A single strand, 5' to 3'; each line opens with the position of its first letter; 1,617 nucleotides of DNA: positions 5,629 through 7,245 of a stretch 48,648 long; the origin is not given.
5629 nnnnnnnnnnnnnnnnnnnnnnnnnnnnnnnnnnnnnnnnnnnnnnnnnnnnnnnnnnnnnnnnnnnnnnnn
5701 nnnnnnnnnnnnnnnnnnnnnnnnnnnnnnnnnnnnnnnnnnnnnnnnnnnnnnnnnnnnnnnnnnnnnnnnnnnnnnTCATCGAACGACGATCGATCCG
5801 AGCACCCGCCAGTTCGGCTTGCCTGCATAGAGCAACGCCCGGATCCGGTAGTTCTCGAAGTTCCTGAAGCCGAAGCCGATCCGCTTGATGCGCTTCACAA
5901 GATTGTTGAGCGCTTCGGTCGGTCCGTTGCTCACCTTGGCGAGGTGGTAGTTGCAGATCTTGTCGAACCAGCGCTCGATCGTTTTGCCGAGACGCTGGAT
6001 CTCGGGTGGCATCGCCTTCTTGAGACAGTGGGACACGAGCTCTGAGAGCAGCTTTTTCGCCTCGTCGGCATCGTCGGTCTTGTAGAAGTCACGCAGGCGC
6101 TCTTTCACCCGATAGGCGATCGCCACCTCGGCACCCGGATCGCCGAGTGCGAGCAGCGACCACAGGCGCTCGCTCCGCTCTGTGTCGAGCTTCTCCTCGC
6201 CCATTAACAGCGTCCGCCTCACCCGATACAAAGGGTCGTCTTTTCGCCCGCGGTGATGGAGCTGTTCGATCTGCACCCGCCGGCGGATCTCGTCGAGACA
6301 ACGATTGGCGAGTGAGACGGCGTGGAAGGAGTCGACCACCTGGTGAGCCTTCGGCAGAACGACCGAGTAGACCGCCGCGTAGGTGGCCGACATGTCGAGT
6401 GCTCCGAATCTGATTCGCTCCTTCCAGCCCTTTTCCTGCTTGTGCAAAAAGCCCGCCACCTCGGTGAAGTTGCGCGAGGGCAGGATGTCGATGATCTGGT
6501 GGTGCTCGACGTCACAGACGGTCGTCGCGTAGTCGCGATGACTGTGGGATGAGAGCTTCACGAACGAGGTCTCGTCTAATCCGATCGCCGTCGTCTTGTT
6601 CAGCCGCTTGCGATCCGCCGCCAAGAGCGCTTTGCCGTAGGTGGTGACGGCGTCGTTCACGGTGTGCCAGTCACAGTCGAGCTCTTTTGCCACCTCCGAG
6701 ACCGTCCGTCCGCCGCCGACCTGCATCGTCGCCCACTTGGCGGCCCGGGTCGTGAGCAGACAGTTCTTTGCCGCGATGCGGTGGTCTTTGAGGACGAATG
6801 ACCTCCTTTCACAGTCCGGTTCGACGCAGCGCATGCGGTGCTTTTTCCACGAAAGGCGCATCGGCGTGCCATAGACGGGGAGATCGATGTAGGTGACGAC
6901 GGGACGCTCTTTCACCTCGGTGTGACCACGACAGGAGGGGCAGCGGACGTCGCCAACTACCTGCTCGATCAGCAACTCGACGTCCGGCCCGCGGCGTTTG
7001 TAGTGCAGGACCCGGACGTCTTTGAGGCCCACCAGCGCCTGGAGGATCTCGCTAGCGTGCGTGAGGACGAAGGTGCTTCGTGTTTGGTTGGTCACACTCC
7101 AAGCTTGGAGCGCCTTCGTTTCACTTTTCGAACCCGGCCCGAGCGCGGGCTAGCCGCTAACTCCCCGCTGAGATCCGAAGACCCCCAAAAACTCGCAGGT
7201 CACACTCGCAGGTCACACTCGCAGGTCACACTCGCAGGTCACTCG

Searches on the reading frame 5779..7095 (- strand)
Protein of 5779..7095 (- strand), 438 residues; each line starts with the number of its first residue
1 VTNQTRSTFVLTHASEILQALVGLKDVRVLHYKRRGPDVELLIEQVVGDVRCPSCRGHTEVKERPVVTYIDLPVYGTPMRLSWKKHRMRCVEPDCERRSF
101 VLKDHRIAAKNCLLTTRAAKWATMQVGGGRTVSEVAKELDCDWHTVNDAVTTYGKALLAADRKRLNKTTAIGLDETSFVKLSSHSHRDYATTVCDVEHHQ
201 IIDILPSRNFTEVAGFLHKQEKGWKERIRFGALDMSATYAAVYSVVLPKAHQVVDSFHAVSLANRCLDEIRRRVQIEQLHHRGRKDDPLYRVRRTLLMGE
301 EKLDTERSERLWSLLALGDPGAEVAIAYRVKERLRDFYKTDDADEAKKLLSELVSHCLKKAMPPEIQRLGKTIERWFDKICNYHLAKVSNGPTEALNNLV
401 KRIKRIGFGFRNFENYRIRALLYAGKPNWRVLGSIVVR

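Call 14: search_protein_families(library=pfam, proteins=[window:5779-7095:-], max_evalue=0.01)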
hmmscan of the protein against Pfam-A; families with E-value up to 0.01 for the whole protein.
window:5779-7095:- (438 aa): 3 families
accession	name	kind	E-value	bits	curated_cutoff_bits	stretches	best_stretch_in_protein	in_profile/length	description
PF01610.23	DDE_Tnp_ISL3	-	3e-59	201.2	23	1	171-419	1-239/240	Transposase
PF13542.12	HTH_Tnp_ISL3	-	8.2e-09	35.2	27.4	1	107-153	5-50/51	Helix-turn-helix domain of transposase family ISL3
PF14690.11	Zn_ribbon_ISL3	-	0.00025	21.8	25.5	1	50-92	3-46/47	zinc-finger of transposase IS204/IS1001/IS1096/IS1165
